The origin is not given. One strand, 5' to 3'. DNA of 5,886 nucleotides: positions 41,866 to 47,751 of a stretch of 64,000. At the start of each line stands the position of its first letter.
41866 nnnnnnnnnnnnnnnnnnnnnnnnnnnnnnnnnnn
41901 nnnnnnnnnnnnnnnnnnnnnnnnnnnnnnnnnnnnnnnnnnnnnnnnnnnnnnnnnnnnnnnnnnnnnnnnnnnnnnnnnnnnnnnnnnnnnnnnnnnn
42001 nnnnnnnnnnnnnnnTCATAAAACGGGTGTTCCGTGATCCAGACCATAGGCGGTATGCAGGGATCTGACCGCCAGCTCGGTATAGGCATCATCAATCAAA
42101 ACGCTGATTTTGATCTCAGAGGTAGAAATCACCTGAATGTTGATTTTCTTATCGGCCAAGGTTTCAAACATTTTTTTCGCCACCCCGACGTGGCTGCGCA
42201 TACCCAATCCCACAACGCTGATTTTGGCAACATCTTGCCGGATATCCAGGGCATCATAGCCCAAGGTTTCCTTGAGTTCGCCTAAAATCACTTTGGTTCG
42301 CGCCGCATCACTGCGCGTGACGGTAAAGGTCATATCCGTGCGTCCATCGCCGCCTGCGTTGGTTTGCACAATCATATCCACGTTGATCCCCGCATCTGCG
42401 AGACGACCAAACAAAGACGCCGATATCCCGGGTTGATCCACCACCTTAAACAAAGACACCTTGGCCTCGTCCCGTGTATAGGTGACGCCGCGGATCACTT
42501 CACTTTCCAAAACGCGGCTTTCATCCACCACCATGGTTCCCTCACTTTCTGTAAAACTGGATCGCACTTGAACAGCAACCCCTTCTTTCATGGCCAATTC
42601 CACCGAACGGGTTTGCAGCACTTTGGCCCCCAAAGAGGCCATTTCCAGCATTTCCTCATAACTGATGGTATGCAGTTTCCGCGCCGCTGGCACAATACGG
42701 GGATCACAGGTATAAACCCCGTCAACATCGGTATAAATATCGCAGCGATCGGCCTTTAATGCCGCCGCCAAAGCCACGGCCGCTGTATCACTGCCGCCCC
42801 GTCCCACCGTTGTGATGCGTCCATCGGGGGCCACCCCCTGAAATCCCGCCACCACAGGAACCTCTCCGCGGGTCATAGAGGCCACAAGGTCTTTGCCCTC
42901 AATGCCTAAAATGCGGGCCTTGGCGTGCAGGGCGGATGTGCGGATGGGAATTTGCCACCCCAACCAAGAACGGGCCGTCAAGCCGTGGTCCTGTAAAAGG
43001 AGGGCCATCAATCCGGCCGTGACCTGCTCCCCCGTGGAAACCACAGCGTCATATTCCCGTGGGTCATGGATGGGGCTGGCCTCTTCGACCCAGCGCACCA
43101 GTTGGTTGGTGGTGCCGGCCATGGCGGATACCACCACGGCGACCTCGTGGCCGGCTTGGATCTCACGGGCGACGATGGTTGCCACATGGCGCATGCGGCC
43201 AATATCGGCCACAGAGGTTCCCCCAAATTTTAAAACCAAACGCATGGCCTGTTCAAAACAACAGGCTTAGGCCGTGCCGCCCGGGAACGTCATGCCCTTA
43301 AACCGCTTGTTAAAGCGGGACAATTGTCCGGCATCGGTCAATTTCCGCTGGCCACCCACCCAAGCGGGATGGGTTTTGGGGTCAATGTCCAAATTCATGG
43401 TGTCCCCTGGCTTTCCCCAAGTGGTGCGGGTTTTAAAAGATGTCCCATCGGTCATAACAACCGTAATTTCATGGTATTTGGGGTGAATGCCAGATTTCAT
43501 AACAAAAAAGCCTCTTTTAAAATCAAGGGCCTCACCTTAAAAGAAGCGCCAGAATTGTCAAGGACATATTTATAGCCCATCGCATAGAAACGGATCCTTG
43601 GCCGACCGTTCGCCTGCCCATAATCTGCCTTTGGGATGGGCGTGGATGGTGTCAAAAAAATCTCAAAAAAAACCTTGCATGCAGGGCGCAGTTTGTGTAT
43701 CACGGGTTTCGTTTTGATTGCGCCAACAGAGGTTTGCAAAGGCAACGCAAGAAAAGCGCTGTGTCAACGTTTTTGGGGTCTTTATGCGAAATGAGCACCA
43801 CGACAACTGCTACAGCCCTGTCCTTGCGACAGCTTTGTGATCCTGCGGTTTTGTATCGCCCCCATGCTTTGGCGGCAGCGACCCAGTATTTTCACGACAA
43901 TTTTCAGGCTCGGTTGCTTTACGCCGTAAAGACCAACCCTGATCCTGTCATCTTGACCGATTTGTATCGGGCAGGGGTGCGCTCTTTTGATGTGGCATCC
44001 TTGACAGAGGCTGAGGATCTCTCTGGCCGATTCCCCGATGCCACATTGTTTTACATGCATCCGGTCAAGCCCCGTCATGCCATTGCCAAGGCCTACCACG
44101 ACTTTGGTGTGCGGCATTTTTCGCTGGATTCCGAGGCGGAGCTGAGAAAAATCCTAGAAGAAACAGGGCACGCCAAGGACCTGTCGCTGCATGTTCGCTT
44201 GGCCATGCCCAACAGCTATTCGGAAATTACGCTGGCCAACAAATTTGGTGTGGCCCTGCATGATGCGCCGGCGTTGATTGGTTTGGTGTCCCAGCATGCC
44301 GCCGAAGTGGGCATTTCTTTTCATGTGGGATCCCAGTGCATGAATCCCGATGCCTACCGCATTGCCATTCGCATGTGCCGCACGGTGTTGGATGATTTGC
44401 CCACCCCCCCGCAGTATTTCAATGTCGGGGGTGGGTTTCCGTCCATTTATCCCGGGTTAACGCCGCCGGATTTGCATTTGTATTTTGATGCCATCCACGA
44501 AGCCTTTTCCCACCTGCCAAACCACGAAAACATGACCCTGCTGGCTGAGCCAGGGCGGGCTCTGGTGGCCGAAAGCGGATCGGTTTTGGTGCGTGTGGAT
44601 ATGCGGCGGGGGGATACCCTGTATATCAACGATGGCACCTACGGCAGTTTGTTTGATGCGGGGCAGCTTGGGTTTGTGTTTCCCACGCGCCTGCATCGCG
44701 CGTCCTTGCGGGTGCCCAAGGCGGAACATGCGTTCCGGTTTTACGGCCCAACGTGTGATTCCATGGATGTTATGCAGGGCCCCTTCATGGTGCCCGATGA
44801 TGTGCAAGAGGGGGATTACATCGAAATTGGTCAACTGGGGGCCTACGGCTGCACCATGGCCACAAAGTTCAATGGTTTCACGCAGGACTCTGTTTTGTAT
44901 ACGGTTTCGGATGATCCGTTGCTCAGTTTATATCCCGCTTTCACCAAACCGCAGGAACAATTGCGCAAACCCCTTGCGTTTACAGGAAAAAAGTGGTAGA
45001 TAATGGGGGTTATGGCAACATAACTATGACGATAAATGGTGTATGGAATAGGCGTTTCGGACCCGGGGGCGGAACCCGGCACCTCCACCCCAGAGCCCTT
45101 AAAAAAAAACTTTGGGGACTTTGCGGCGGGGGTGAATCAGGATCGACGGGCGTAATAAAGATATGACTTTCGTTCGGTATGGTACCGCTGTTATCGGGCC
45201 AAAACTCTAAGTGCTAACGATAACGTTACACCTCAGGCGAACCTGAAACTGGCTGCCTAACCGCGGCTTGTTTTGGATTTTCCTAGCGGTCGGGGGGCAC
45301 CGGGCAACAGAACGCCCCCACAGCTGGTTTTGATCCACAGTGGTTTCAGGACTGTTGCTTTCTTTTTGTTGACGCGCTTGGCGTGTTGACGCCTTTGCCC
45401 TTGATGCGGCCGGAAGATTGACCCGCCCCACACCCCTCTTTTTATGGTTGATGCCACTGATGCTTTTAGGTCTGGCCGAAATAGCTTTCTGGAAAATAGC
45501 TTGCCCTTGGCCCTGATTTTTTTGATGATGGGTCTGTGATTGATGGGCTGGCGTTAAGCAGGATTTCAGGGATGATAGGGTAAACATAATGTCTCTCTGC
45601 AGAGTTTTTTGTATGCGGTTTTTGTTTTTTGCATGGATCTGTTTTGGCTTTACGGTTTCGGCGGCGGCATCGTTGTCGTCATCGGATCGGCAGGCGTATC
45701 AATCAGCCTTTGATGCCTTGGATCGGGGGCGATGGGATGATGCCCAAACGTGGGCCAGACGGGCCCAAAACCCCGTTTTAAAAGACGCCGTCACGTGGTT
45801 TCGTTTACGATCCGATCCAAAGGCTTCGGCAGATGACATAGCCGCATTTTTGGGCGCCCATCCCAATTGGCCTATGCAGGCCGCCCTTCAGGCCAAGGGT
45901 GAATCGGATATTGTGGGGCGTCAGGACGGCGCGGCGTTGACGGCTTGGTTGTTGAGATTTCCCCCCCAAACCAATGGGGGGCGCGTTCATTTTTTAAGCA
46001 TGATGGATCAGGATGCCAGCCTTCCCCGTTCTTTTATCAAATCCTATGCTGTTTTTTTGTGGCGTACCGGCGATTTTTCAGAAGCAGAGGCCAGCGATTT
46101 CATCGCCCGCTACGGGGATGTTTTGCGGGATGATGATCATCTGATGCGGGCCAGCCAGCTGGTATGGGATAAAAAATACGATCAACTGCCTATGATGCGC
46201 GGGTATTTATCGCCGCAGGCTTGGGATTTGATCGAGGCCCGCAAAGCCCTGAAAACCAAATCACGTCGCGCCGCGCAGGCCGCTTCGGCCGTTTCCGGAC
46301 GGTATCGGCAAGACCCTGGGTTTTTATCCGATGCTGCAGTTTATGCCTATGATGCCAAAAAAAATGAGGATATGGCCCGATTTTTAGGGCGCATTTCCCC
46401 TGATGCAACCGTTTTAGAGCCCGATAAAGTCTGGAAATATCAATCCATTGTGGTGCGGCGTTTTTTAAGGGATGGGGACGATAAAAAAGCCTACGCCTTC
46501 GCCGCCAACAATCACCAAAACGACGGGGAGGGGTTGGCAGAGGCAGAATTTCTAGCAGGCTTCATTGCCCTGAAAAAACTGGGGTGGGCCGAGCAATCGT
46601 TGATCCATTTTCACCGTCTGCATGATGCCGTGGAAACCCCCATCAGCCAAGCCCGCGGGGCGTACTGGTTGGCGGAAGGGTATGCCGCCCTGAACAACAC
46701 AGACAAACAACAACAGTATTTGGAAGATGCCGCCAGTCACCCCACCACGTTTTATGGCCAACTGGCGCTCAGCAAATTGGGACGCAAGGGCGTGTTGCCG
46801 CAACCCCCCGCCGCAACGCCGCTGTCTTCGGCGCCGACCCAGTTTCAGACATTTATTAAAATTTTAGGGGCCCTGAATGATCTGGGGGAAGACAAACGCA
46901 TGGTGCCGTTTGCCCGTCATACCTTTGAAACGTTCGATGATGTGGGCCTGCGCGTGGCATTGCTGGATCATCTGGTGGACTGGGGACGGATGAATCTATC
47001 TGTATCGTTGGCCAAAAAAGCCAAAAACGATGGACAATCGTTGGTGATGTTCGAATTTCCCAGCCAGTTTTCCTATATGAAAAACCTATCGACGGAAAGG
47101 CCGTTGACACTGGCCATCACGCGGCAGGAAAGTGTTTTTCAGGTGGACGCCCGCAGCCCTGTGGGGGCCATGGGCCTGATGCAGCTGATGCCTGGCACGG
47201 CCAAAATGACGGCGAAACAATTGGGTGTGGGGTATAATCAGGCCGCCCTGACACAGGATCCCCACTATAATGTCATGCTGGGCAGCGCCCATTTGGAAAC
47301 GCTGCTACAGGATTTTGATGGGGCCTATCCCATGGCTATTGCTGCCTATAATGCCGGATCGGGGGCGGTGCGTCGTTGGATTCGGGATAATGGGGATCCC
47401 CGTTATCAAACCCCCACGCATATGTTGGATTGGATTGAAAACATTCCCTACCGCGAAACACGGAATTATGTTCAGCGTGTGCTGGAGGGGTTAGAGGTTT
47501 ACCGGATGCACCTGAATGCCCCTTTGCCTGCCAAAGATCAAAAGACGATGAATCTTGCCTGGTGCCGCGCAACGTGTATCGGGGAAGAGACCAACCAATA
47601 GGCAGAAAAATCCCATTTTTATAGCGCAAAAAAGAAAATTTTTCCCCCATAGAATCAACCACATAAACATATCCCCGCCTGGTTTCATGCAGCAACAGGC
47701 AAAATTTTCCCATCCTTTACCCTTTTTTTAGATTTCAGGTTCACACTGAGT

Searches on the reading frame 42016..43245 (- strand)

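Call 24: search_protein_families(library=pfam, proteins=[window:42016-43245:-], max_evalue=0.0001)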
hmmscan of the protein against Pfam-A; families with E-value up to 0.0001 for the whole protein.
window:42016-43245:- (409 aa): 5 families
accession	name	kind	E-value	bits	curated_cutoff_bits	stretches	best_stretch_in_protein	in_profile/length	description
PF00696.33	AA_kinase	-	4.2e-51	174.4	24.9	1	1-228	1-233/234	Amino acid kinase family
PF22468.2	ACT_9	-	1.7e-34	117.8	27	2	342-399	1-60/61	ACT domain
PF13840.12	ACT_7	-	1.7e-20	73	27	1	335-397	2-64/65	ACT domain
PF01842.31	ACT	-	3.2e-15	56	27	1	266-326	5-63/66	ACT domain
PF22629.2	ACT_AHAS_ss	-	9.3e-05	23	27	0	268-320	5-56/67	AHAS small subunit-like ACT domain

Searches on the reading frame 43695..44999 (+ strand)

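Call 24: search_protein_families(library=pfam, proteins=[window:43695-44999:+], max_evalue=0.0001)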
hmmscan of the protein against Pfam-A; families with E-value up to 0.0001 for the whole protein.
window:43695-44999:+ (434 aa): 3 families
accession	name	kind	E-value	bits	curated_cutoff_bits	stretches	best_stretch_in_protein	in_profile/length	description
PF02784.22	Orn_Arg_deC_N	-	7.7e-33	114.3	23.4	1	64-292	9-247/247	Pyridoxal-dependent decarboxylase, pyridoxal binding domain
PF00278.28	Orn_DAP_Arg_deC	-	2.7e-07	31.2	23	1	293-381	6-94/95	Pyridoxal-dependent decarboxylase, C-terminal sheet domain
PF01168.26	Ala_racemase_N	-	1.3e-05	25.5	24.1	1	71-241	20-190/220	Alanine racemase, N-terminal domain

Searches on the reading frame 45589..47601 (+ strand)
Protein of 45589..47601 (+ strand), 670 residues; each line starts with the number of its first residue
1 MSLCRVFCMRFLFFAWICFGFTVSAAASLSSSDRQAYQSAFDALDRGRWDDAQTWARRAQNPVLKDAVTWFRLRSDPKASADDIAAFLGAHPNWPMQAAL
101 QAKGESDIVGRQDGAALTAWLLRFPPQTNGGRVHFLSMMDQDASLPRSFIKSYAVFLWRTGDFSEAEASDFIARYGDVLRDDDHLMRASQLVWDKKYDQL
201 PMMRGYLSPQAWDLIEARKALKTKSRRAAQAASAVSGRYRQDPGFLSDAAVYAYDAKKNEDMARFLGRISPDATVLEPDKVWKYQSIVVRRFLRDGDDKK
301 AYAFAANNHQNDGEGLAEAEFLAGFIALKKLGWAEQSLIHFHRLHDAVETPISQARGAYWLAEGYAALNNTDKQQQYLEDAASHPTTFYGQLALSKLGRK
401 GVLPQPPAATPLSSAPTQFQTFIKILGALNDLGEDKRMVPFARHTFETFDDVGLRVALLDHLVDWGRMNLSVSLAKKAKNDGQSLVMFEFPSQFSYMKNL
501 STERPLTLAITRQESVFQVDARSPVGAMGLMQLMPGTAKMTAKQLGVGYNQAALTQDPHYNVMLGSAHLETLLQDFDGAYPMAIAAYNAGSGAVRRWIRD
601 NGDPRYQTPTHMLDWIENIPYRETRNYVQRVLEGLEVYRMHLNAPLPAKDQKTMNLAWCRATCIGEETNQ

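Call 24: search_protein_families(library=pfam, proteins=[window:45589-47601:+], max_evalue=0.0001)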
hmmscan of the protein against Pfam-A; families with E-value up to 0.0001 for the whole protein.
window:45589-47601:+ (670 aa): 2 families
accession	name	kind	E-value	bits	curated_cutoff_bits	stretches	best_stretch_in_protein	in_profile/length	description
PF01464.25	SLT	-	9.6e-26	90.1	21.3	1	498-604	8-111/117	Transglycosylase SLT domain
PF07721.20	TPR_4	-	6.3e-05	23.7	27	0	41-58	9-26/26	Tetratricopeptide repeat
